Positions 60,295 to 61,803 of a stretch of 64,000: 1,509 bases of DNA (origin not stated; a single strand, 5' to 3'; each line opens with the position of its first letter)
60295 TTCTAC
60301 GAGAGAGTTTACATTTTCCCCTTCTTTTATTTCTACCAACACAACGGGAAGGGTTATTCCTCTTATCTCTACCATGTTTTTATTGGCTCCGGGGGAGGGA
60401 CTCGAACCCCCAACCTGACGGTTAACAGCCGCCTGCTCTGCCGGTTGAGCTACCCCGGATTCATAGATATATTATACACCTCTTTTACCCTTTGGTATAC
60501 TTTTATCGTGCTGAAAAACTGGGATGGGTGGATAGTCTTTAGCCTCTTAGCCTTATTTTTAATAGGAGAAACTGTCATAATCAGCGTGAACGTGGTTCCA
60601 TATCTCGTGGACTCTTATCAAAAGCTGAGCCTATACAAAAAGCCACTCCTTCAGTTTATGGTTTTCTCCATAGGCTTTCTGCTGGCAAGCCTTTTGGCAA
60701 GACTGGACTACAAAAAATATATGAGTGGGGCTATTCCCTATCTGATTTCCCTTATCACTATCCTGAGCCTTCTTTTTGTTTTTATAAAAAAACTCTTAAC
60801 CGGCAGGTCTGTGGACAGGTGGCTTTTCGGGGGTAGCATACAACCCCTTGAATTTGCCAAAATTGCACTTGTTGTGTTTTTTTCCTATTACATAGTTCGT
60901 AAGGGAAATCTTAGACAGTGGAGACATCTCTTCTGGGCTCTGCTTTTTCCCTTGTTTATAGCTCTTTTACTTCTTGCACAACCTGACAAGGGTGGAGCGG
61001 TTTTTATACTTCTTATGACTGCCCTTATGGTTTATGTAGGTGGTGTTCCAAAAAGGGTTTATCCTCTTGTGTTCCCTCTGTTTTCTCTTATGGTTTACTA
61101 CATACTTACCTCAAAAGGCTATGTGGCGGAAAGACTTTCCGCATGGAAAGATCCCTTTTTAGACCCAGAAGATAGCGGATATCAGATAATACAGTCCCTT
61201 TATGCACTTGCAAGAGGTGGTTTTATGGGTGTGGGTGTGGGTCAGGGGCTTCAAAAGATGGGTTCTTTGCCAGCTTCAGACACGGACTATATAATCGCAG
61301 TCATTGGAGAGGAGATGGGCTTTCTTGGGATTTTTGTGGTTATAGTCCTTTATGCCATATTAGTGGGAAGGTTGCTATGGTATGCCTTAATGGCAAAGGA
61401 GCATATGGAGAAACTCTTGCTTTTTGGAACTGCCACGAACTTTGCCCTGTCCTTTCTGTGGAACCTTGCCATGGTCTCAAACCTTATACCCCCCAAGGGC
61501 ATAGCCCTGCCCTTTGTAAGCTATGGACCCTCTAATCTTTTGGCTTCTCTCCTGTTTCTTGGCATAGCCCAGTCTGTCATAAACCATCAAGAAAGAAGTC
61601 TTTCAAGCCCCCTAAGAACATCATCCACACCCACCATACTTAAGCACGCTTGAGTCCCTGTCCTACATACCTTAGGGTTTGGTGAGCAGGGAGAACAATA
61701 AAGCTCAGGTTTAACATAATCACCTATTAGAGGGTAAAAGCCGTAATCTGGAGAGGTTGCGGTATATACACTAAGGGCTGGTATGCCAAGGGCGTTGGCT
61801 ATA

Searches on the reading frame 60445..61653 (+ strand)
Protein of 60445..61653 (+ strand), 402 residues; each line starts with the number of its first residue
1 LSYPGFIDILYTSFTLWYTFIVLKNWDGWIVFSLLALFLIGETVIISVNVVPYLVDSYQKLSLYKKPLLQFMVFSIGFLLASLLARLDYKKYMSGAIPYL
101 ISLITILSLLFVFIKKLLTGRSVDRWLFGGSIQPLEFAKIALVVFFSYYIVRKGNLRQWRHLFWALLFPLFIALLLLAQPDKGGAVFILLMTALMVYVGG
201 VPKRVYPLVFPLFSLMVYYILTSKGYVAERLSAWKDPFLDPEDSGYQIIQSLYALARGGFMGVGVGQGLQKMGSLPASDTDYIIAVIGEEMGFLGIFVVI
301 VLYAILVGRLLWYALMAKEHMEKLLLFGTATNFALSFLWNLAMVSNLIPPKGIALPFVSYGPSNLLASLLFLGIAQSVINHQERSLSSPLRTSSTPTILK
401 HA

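Call 18: search_protein_families(library=ncbifam, proteins=[window:60445-61653:+], max_evalue=1e-10)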
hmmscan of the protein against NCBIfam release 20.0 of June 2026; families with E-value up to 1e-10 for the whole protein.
window:60445-61653:+ (402 aa): 6 families
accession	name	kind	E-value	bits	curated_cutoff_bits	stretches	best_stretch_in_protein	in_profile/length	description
TIGR02614.1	ftsW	equivalog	1.2e-76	258.2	337.5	1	28-379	2-354/357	putative lipid II flippase FtsW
TIGR02210.1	rodA_shape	equivalog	1.5e-64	218.4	336.7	1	27-382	1-356/357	rod shape-determining protein RodA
TIGR02615.1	spoVE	exception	1.7e-50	172.5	448.8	1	57-375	30-349/354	stage V sporulation protein E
NF008042.0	PRK10774.1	equivalog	3.7e-37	128.3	493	1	35-367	44-377/405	cell division protein FtsW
NF008060.0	PRK10794.1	equivalog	2.1e-36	125.6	590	1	44-383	28-364/370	peptidoglycan glycosyltransferase MrdB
NF037961.1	RodA_shape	subfamily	5.7e-35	121.4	150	1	243-372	271-401/415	rod shape-determining protein RodA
